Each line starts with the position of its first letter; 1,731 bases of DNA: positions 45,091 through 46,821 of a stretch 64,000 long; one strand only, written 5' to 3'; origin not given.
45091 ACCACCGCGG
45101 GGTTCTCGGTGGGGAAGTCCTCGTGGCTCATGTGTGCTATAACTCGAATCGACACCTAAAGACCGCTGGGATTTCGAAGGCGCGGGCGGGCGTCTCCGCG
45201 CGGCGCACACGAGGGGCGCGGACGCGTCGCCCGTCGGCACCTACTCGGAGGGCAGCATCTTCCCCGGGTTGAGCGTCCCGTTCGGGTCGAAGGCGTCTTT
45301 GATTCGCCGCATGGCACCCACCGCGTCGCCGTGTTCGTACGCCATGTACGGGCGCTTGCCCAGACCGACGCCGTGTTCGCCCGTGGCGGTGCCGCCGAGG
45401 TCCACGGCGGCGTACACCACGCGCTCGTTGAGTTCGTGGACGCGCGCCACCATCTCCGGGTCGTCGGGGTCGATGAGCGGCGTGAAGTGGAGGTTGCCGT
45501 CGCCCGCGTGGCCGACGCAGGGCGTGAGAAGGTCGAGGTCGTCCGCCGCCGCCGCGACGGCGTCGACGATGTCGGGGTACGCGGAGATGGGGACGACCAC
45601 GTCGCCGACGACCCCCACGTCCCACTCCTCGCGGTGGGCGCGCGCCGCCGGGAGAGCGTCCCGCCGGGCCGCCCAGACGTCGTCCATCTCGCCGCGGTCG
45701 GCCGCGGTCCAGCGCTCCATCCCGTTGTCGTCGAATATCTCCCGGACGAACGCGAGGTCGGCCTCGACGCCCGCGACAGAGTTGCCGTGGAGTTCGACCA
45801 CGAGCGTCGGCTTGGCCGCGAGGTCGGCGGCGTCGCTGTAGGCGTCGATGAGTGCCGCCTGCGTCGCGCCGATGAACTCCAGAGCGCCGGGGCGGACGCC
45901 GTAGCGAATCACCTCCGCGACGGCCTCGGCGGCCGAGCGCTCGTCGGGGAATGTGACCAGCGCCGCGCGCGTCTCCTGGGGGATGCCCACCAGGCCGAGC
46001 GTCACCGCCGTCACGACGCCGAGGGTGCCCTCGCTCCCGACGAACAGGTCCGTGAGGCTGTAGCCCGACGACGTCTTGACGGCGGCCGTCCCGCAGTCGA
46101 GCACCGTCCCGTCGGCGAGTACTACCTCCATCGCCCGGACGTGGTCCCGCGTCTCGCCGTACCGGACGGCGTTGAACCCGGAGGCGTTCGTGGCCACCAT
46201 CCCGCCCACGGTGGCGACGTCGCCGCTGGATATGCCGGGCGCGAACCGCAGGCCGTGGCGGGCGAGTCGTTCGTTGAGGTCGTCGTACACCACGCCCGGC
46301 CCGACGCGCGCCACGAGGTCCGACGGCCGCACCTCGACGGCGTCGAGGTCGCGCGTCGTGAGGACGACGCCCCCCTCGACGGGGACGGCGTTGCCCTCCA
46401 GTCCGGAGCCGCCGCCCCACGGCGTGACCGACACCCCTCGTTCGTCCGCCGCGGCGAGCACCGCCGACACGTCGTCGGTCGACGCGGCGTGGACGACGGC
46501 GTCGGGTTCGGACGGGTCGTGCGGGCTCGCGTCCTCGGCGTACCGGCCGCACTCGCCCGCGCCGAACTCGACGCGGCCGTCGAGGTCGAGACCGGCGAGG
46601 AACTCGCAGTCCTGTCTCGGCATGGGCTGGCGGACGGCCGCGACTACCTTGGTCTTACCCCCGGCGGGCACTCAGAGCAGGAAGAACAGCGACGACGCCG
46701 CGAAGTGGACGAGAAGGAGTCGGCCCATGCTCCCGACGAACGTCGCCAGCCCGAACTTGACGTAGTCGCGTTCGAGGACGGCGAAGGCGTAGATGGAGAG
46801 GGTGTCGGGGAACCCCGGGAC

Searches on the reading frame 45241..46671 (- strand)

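Call 97: search_protein_families(library=pfam, proteins=[window:45241-46671:-], max_evalue=0.0001)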
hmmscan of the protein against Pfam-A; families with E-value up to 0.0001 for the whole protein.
window:45241-46671:- (476 aa): 2 families
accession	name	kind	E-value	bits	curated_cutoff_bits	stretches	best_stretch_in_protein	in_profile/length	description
PF02913.24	FAD-oxidase_C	-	7.9e-62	209.6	21.2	1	230-472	1-248/248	FAD linked oxidases, C-terminal domain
PF01565.28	FAD_binding_4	-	4.8e-39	133.7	26.4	1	56-194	1-139/139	FAD binding domain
